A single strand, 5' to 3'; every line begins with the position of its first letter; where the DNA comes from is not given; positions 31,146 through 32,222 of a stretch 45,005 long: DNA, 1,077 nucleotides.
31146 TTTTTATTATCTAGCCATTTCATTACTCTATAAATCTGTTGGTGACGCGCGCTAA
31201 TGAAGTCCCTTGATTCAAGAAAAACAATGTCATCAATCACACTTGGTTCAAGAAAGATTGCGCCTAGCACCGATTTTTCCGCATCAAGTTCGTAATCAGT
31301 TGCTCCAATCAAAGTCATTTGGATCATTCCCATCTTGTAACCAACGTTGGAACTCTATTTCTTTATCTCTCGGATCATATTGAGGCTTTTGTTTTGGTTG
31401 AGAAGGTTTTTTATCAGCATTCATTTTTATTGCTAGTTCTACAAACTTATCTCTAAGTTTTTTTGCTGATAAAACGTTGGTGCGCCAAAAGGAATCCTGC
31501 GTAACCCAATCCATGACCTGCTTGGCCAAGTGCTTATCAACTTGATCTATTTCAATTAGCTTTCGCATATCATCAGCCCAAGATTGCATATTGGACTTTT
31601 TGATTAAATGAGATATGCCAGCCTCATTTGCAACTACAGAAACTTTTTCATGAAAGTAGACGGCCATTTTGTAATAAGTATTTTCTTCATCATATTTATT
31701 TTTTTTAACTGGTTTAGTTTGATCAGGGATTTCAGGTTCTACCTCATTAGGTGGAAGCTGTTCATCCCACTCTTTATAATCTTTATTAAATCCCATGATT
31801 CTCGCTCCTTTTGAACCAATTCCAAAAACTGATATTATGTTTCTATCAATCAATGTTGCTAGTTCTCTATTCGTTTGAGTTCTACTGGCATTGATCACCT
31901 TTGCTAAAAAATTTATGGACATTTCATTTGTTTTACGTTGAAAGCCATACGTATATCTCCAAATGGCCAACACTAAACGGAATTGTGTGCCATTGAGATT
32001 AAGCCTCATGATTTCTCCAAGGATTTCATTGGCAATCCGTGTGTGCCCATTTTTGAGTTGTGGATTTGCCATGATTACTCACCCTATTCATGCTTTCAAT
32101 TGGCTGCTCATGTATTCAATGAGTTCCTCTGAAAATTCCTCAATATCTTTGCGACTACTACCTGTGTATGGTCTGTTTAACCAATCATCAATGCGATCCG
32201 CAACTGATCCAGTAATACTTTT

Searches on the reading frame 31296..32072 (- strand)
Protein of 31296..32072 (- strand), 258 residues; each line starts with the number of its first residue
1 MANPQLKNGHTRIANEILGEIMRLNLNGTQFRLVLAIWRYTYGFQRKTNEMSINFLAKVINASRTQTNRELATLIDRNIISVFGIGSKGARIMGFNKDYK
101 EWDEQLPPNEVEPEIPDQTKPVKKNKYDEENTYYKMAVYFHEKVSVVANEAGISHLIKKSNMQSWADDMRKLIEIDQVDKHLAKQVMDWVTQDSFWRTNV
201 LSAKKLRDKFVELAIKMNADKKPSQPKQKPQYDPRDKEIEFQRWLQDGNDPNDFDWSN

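Call 8: search_protein_families(library=phrogs, proteins=[window:31296-32072:-])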
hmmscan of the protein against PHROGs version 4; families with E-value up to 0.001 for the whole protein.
window:31296-32072:- (258 aa): 13 families
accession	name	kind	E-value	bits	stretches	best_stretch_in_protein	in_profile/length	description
phrog_277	-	DNA, RNA and nucleotide metabolism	1.8e-32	113.8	2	5-125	24-136/318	replication initiation O-like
phrog_2514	-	DNA, RNA and nucleotide metabolism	3.1e-32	113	1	116-234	147-259/270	DnaD-like helicase loader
phrog_16826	-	DNA, RNA and nucleotide metabolism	6.9e-23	82.4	1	1-103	2-100/341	DnaD-like helicase loader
phrog_4880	-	DNA, RNA and nucleotide metabolism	3.2e-19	70.4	1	110-232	157-275/304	replisome organizer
phrog_678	-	DNA, RNA and nucleotide metabolism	1.2e-18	68.8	1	6-131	28-194/346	replication initiation O-like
phrog_2357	-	unknown function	2e-18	67.5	1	122-231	9-110/124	-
phrog_2365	-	DNA, RNA and nucleotide metabolism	3.2e-16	61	1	6-133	25-140/232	replication initiation O-like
phrog_391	-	DNA, RNA and nucleotide metabolism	1.2e-14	55.7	1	113-233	169-283/298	replication initiation O-like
phrog_22834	-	unknown function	2e-12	48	1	158-226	177-244/310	-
phrog_9773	-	DNA, RNA and nucleotide metabolism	5.5e-10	40.4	1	115-221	170-281/288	replication initiation O-like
phrog_2149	-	DNA, RNA and nucleotide metabolism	7.2e-08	33.6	1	145-225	190-270/289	replication initiation protein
phrog_5810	-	DNA, RNA and nucleotide metabolism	2.8e-06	28.1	1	12-146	1-139/268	replication initiation protein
phrog_345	-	DNA, RNA and nucleotide metabolism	1.4e-05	26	1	6-131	23-168/297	replication initiation O-like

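Call 9: search_protein_families(library=pfam, proteins=[window:31296-32072:-])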
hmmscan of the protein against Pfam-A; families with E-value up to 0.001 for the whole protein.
window:31296-32072:- (258 aa): 2 families
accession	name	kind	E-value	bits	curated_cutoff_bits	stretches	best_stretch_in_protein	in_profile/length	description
PF04492.19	Phage_rep_O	-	8e-20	71.6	28.7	1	5-102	4-95/95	Bacteriophage replication protein O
PF13730.12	HTH_36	-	0.00068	19.8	25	0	24-80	1-55/55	Helix-turn-helix domain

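Call 24: find_related_loci(query=window:31296-32072:-, collection=viral_contigs, flank=10000)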
Query window:31296-32072:- (258 aa) in viral_contigs; peptide patterns used: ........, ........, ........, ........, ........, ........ (x = any residue, [..] = any of these).
25 stretches matched a pattern; 19 encode a relative of the query (tblastn E <= 1e-3); 19 distinct loci.
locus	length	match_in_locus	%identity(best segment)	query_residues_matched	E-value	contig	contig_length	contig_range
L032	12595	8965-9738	100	1-258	2e-176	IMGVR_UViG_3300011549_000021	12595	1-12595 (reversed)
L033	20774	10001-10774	100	1-258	3e-176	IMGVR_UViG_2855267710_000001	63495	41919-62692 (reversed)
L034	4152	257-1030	94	1-258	1e-172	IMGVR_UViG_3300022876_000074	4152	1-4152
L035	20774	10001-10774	91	1-258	4e-162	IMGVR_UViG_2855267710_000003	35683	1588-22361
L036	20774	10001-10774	91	1-258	6e-161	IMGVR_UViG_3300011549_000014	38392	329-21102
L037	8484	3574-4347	88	1-258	3e-158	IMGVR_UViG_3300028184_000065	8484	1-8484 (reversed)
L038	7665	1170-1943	88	1-258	3e-158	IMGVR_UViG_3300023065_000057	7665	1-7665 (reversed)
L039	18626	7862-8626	88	1-258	4e-154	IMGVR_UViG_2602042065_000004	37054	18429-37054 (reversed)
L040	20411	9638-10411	85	1-258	7e-153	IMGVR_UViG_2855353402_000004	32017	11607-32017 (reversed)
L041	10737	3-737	87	14-258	9e-148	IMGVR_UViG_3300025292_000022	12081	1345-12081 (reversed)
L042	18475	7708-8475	83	1-256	1e-147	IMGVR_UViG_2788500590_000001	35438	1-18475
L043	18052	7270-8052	74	1-258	6e-131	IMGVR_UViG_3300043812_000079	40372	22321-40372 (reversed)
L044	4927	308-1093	73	1-258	2e-129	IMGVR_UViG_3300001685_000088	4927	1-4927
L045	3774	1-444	95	111-258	1e-92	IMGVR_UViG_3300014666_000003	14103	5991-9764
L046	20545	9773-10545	99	1-258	3e-138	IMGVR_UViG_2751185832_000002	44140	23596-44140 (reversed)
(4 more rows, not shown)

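Call 54: find_related_loci(query=A1, collection=metagenome_contigs, flank=10000)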
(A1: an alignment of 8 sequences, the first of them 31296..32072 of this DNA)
Query A1 (258 aa) in metagenome_contigs; peptide patterns used: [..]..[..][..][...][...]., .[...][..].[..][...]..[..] (x = any residue, [..] = any of these).
600 stretches matched a pattern (row limit reached: there are more); 343 encode a relative of the query (tblastn E <= 1e-3); the best 80 are kept; 80 distinct loci.
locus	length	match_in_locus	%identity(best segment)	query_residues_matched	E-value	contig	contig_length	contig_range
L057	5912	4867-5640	88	1-258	5e-159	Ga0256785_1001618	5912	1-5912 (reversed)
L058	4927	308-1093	73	1-258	4e-129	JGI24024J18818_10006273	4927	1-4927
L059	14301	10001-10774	67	1-258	7e-116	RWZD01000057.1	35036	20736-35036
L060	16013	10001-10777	64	1-258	1e-113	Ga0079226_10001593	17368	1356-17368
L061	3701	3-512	94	89-258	7e-107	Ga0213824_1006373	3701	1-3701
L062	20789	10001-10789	62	1-257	8e-105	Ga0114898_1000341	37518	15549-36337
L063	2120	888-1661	59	1-257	1e-104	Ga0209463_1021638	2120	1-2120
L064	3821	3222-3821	73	1-198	2e-97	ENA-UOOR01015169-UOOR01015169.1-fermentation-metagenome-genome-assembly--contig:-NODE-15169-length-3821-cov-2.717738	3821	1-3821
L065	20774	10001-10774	88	1-258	7e-158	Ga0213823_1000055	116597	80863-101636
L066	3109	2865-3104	79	1-80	2e-38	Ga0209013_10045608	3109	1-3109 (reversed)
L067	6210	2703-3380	34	1-216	5e-34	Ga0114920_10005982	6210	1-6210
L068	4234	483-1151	32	1-220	2e-32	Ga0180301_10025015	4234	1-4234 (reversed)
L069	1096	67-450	47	1-125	2e-31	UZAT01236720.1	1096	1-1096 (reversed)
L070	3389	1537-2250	32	1-221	2e-30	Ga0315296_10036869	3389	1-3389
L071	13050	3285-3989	32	1-217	2e-30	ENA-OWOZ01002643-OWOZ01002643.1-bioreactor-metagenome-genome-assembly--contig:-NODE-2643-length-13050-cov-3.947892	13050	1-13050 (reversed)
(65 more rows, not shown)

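Call 56: search_solved_structures(query=A1, max_evalue=1, show_alignments=2)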
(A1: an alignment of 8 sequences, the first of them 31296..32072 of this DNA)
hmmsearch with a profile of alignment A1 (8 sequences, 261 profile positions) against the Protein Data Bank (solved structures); distinct sequences matched with E-value up to 1: 2.
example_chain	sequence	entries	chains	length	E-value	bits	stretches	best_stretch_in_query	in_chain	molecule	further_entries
7dvn_A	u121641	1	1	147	0.0092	19.1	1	47-96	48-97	MarR family transcriptional regulator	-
8ula_A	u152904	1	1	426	0.83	12.7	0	167-200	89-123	Extracellular solute-binding protein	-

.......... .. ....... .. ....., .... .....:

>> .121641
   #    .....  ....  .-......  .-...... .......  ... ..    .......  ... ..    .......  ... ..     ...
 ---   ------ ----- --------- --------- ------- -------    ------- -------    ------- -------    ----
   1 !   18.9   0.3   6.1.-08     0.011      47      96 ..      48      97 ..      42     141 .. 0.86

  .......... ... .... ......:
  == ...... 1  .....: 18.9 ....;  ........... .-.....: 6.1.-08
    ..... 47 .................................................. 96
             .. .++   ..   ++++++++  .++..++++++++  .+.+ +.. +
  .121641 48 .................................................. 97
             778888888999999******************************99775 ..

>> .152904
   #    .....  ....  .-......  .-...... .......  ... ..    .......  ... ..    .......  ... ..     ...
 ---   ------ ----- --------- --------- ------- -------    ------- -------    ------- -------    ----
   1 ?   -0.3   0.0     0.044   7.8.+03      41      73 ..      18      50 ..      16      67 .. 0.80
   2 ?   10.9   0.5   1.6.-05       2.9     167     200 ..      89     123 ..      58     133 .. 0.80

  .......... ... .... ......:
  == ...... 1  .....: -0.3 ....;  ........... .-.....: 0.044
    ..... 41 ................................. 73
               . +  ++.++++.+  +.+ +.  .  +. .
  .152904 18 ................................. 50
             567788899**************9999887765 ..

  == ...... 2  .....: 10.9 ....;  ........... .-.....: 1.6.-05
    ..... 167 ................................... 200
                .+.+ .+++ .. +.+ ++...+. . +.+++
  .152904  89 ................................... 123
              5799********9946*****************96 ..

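Call 70: predict_structure(protein=window:31296-32072:-)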
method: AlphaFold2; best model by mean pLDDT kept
length: 258 residues; sequences in the alignment: 1
mean_pLDDT: 45.2   pTM: 0.22
mean pLDDT of the five models: 45.2, 44.8, 44.7, 42.3, 40.6
residues with pLDDT >= 90: 0; 70-90: 20; 50-70: 52; < 50: 186
segments of 3 or more residues with pLDDT < 50: 1-14, 28-30, 40-52, 75-164, 176-179, 185-231
pLDDT, mean of each block of 10 residues (from residue 1): 31 51 50 51 44 53 53 47 35 32 32 29 30 36 44 42 47 48 48 36 42 44 35 66 83 72
secondary structure, 60 per line:
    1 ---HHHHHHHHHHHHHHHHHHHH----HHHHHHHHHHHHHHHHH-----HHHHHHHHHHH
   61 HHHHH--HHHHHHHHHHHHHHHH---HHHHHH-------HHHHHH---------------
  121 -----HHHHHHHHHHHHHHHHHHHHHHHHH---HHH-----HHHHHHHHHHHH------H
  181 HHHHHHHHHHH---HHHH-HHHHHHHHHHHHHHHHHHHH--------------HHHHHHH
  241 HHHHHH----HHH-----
elements in order: H4-23 H28-44 H50-65 H68-83 H87-92 H100-105 H126-150 H162-173 H180-191 H195-198 H200-219 H234-246

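Call 71: find_homologous_proteins(query=window:31296-32072:-, max_evalue=1e-10)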
Query window:31296-32072:- (258 aa): 537 proteins with E <= 1e-10 among 841 candidates; the best 120 are listed.
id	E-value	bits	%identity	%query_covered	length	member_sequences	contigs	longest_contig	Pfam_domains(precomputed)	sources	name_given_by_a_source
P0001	5.4e-171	585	100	100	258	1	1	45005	PF04492.20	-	-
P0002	3.5e-170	582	99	100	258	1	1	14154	PF04492.20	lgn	-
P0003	5.7e-170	581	99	100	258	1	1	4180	PF04492.20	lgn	-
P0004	8.5e-170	581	100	100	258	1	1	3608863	PF04492.20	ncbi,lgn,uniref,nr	ncbi:gp45 [Lysinibacillus capsici]|uniref:Gp45 n=1 Tax=Lysinibacillus capsici TaxID=2115968 RepID=A0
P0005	1.2e-169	580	99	100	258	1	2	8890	PF04492.20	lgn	-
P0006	7.9e-167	571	98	100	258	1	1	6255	PF04492.20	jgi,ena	-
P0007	7.7e-161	552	94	100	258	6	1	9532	PF04492.20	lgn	-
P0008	2.2e-159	547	93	100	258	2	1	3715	PF04492.20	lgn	-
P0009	1.4e-158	544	93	100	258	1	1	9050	PF04492.20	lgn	-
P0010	1.4e-154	531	91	100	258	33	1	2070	PF04492.20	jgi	-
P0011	2.8e-153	527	90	100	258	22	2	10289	PF04492.20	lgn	-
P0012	7.0e-150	516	89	100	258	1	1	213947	PF04492.20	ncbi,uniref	ncbi:replication protein [Lysinibacillus sp. NPDC096212]|uniref:replication protein n=1 Tax=Lysiniba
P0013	2.5e-149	514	88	100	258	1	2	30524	PF04492.20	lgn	-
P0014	8.3e-149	512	88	100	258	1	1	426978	PF04492.20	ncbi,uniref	ncbi:replication protein [Lysinibacillus xylanilyticus]|uniref:replication protein n=1 Tax=Lysinibac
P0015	9.2e-148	509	87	100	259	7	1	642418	PF04492.20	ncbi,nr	ncbi:hypothetical protein ABD89_13740 [Lysinibacillus sphaericus]|nr:hypothetical protein [Lysinibac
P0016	1.0e-147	509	88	100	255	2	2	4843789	PF04492.20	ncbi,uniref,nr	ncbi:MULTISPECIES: replication protein [Lysinibacillus]|uniref:replication protein n=1 Tax=Lysinibac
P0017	6.4e-144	496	85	100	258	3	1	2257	PF04492.20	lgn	-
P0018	1.0e-142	492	84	100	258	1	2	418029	PF04492.20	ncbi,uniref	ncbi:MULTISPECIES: replication protein [unclassified Lysinibacillus]|uniref:replication protein n=1 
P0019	1.0e-142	492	84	100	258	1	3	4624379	PF04492.20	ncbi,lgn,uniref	ncbi:replication protein [Lysinibacillus sp. FSL W8-0992]|uniref:replication protein n=1 Tax=Lysinib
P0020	2.6e-141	488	83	100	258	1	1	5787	PF04492.20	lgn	-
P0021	2.5e-137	475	83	100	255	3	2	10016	PF04492.20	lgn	-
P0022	7.7e-136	470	79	100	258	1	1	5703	PF04492.20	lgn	-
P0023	5.4e-133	460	78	100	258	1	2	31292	PF04492.20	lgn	-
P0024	9.4e-133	460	78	100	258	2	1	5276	PF04492.20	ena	-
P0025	1.1e-132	459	77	100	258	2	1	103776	PF04492.20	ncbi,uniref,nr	ncbi:replication protein [Psychrobacillus antarcticus]|uniref:replication protein n=1 Tax=Psychrobac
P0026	2.2e-132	458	78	100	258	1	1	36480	PF04492.20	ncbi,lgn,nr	ncbi:replication protein O [Psychrobacillus phage Spoks]|nr:replication protein O [Psychrobacillus p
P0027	1.5e-128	446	76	100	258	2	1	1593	PF04492.20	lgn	-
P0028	2.0e-128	445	76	100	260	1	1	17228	PF04492.20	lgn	-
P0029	6.2e-128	444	75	100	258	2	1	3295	PF04492.20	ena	-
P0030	1.5e-127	443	76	100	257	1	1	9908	PF04492.20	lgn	-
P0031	1.2e-126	440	76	100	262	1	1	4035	PF04492.20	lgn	-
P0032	1.7e-126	439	74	100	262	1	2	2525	PF04492.20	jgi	jgi:phage replication O-like protein O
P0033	1.1e-125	436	75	100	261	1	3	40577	PF04492.20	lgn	-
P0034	1.3e-123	430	74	100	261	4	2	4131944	PF04492.20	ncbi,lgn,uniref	ncbi:replication protein [Psychrobacillus sp. FSL K6-2843]|uniref:replication protein n=1 Tax=Psychr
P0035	7.4e-123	427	73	100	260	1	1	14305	PF04492.20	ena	-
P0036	7.9e-123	427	72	100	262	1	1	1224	PF04492.20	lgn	-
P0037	1.5e-122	426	72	100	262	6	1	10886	PF04492.20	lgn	-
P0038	9.5e-122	423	74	100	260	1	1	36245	PF04492.20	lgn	-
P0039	1.1e-121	423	73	100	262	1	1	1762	PF04492.20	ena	-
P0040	1.8e-119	416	72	99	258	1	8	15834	PF04492.20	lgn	-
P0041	2.4e-119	416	71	100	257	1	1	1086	PF04492.20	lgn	-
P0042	4.2e-119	415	72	100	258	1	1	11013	PF04492.20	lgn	-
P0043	1.0e-116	407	70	100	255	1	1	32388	PF04492.20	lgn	-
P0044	4.0e-116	405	69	99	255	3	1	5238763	PF04492.20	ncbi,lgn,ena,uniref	ncbi:replication protein [Heyndrickxia sp. FSL W8-0496]|uniref:replication protein n=1 Tax=Heyndrick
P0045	2.1e-115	403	69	100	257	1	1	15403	PF04492.20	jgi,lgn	-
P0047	2.3e-114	399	70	100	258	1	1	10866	PF04492.20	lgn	-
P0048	2.7e-114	399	69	100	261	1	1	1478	PF04492.20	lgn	-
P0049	4.0e-113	395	67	99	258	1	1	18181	PF04492.20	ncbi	-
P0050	6.5e-113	395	67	100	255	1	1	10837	PF04492.20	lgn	-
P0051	3.7e-111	389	68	100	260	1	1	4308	PF04492.20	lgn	-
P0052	3.7e-111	389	61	100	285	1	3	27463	PF04492.20,PF13730.13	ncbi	-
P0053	5.6e-111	388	67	100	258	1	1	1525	PF04492.20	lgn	-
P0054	9.4e-111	387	67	100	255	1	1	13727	PF04492.20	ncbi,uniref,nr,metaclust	ncbi:hypothetical protein B4102_3780 [Heyndrickxia sporothermodurans]|uniref:Bacteriophage lambda Re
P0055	1.4e-110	387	67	100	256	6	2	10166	PF04492.20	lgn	-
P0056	1.5e-110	387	66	100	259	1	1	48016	PF04492.20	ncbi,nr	ncbi:replication protein O [Virgibacillus phage Mimir87]|nr:replication protein O [Virgibacillus pha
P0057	1.9e-109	383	66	100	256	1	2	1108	PF04492.20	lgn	-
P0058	2.5e-109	383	66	100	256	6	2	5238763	PF04492.20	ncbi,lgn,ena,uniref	ncbi:replication protein [Heyndrickxia sp. FSL W8-0496]|uniref:replication protein n=1 Tax=Heyndrick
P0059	3.5e-109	382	67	100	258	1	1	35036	PF04492.20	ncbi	-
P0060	1.5e-108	380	65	100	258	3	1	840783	PF04492.20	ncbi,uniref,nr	ncbi:replication protein [Virgibacillus salexigens]|uniref:Bacteriophage lambda Replication protein 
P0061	2.7e-108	379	64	100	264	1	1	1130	PF04492.20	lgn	-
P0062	5.2e-108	378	67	100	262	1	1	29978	PF04492.20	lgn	-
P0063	9.2e-108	378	66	100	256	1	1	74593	PF04492.20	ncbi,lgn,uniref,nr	ncbi:replication protein [Heyndrickxia oleronia]|uniref:replication protein n=1 Tax=Heyndrickxia ole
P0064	1.1e-107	377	65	100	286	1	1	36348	PF04492.20,PF13730.13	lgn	-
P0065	6.3e-107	375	63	99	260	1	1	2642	PF04492.20,PF13730.13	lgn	-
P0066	1.5e-106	374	63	100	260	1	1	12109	PF04492.20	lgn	-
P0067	1.8e-106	373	64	100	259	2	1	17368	PF04492.20,PF13730.13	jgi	-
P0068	2.0e-106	373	65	100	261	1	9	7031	PF04492.20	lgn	-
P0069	2.7e-106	373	65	100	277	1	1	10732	PF04492.20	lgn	-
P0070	3.5e-106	372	64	100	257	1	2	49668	PF04492.20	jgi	jgi:phage replication O-like protein O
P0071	2.0e-105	370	63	100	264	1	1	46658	PF04492.20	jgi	jgi:phage replication O-like protein O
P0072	3.0e-105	369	63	100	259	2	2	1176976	PF04492.20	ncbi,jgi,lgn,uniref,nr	ncbi:hypothetical protein J27TS8_04960 [Robertmurraya siralis]|uniref:Bacteriophage lambda Replicati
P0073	5.1e-105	369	62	100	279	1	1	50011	PF04492.20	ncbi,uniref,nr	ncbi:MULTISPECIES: replication protein [unclassified Sporosarcina]|uniref:replication protein n=1 Ta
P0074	6.2e-105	368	62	100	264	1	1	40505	PF04492.20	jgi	jgi:phage replication O-like protein O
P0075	6.8e-105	368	63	100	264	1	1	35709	PF04492.20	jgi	jgi:phage replication O-like protein O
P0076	6.9e-105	368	63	99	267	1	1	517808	PF04492.20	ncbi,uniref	ncbi:replication protein [Peribacillus loiseleuriae]|uniref:replication protein n=1 Tax=Peribacillus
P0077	5.0e-104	365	63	100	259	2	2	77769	PF04492.20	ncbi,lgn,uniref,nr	ncbi:replication protein [Oceanobacillus caeni]|uniref:replication protein n=1 Tax=Oceanobacillus ca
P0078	5.1e-104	365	63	100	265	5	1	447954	PF04492.20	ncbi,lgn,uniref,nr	ncbi:replication protein [Bacillus sp. MMSF_3328]|uniref:replication protein n=1 Tax=Bacillus sp. MM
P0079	1.4e-103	364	62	100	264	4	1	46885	PF04492.20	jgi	jgi:phage replication O-like protein O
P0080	1.8e-103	364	60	100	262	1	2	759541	PF04492.20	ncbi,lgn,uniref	ncbi:replication protein [Bacillus infantis]|uniref:replication protein n=1 Tax=Bacillus infantis Ta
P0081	3.4e-103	363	62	100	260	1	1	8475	PF04492.20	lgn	-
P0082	6.7e-103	362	64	100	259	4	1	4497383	PF04492.20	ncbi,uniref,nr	ncbi:replication protein [Virgibacillus salarius]|uniref:replication protein n=1 Tax=Virgibacillus s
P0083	9.2e-103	361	62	100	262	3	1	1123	PF04492.20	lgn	-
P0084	9.2e-103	361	61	100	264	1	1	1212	PF04492.20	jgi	jgi:phage replication O-like protein O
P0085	1.0e-102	361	63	100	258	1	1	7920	PF04492.20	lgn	-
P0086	1.9e-102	360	64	99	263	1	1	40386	PF04492.20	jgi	jgi:phage replication O-like protein O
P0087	2.3e-102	360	63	99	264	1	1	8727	PF04492.20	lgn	-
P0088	2.7e-102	360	61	99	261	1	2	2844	PF04492.20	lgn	-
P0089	2.7e-102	360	62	100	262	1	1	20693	PF04492.20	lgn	-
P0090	3.6e-102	359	63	100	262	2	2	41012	PF04492.20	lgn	-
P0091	7.2e-102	358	61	99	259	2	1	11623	PF04492.20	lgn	-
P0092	8.1e-102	358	62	100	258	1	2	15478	PF04492.20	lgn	-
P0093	1.0e-101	358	62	100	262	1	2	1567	PF04492.20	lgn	-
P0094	1.1e-101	358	64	99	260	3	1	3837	PF04492.20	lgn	-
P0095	1.2e-101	358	62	100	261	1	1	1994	PF04492.20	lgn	-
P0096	1.4e-101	357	62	99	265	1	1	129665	PF04492.20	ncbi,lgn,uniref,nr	ncbi:replication protein [Metabacillus halosaccharovorans]|uniref:Replication protein n=1 Tax=Metaba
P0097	1.5e-101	357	63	100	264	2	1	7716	PF04492.20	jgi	jgi:phage replication O-like protein O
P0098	1.5e-101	357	61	100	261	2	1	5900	PF04492.20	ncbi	-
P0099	2.1e-101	357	62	100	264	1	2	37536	PF04492.20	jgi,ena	-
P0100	2.4e-101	357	61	100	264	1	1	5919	PF04492.20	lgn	-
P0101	2.4e-101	357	64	99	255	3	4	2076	PF04492.20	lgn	-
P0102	3.5e-101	356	60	100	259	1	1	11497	PF04492.20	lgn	-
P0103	7.0e-101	355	60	100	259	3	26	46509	PF04492.20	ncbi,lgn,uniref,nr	ncbi:hypothetical protein Gp_78 [Bacillus phage vB_Bacillus_1020A]|uniref:replication protein n=1 Ta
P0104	1.1e-100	354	60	100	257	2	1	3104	PF04492.20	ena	-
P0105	1.3e-100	354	62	99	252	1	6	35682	PF04492.20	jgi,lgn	jgi:phage replication O-like protein O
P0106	1.4e-100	354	61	99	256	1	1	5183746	PF04492.20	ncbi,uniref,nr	ncbi:replication protein [Cytobacillus solani]|uniref:replication protein n=1 Tax=Cytobacillus solan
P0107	1.4e-100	354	63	100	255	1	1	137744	PF04492.20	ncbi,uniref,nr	ncbi:replication protein [Pseudogracilibacillus auburnensis]|uniref:replication protein n=1 Tax=Pseu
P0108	1.7e-100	354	62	100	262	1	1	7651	PF04492.20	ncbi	-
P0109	3.0e-100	353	63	99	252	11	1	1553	PF04492.20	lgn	-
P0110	3.1e-100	353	62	100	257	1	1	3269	PF04492.20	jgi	jgi:phage replication O-like protein O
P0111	5.4e-100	352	61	100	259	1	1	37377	PF04492.20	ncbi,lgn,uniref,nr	ncbi:replication protein [Heyndrickxia acidiproducens]|uniref:replication protein n=1 Tax=Heyndrickx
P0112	8.7e-100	352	60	100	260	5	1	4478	PF04492.20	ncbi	-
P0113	8.8e-100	352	60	100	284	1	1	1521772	PF04492.20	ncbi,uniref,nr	ncbi:hypothetical protein CSV75_01655 [Sporosarcina sp. P18a]|uniref:replication protein n=1 Tax=Spo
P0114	9.6e-100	351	61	100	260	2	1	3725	PF04492.20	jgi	jgi:phage replication O-like protein O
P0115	1.0e-99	351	60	100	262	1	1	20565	PF04492.20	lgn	-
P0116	1.1e-99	351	58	100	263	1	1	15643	PF04492.20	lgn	-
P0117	2.0e-99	350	63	100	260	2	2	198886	PF04492.20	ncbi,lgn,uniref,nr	ncbi:replication protein [Oceanobacillus sp. J11TS1]|uniref:replication protein n=1 Tax=Oceanobacill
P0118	2.1e-99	350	61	100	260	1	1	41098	PF04492.20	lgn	-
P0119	3.8e-99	349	59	100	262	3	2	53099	PF04492.20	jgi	jgi:phage replication O-like protein O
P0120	4.0e-99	349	62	99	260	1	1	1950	PF04492.20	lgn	-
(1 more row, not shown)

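Call 74: find_encoding_contigs(protein=P0012, flank=10000, max_places=2)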
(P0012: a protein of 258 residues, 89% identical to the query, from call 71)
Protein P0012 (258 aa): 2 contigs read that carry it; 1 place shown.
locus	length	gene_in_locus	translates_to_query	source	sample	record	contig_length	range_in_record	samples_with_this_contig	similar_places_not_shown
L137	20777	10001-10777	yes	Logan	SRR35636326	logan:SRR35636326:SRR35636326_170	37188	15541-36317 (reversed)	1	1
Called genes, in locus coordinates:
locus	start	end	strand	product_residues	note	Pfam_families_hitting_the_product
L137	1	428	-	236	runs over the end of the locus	PF12840:HTH_20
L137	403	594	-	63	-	-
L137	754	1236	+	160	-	PF00437:T2SSE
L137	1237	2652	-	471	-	PF00239:Resolvase, PF07508:Recombinase (weak)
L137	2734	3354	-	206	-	PF13560:HTH_31 (weak), PF01381:HTH_3, PF13443:HTH_26, PF00717:Peptidase_S24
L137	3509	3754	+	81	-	PF13560:HTH_31 (weak), PF01381:HTH_3, PF20432:Xre-like-HTH (faint)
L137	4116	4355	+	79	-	PF21793:DUF6877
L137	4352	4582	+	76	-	-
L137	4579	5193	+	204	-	PF13392:HNH_3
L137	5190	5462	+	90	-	PF04014:MazE_antitoxin, PF18277:AbrB_C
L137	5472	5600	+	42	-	-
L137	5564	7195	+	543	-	-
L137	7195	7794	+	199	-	-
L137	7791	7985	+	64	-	-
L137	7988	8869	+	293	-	PF03837:RecT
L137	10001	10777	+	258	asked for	PF04492:Phage_rep_O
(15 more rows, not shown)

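Call 75: find_encoding_contigs(protein=P0044, flank=10000, max_places=2)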
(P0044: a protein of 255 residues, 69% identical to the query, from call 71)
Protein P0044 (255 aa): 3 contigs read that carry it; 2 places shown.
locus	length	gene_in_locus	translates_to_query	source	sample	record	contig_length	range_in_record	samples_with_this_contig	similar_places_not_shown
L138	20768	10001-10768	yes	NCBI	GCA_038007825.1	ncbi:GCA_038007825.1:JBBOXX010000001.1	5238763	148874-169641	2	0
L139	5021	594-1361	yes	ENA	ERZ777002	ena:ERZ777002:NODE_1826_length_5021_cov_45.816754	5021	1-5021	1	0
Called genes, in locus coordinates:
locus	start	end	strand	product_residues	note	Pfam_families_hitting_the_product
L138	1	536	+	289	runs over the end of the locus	PF09818:ABC_ATPase (faint), PF02463:SMC_N, PF00005:ABC_tran, PF13175:AAA_15 (faint), PF13401:AAA_22 (faint), PF13304:AAA_21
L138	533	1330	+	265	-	PF02361:CbiQ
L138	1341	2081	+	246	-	PF01416:PseudoU_synth_1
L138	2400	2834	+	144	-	PF00572:Ribosomal_L13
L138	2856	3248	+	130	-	PF00380:Ribosomal_S9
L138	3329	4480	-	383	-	PF14657:Arm-DNA-bind_4, PF14659:Phage_int_SAM_3, PF22022:Phage_int_M (faint), PF00589:Phage_integrase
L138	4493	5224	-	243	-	PF01381:HTH_3, PF12844:HTH_19 (weak), PF13560:HTH_31, PF00717:Peptidase_S24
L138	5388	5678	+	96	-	-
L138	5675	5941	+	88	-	PF05595:DUF771 (faint)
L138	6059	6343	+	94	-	-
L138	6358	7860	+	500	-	PF13476:AAA_23 (faint)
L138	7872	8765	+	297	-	PF03837:RecT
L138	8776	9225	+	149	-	-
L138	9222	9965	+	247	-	PF00753:Lactamase_B, PF23023:Anti-Pycsar_Apyc1, PF12706:Lactamase_B_2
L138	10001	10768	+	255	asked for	PF04492:Phage_rep_O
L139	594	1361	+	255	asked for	PF04492:Phage_rep_O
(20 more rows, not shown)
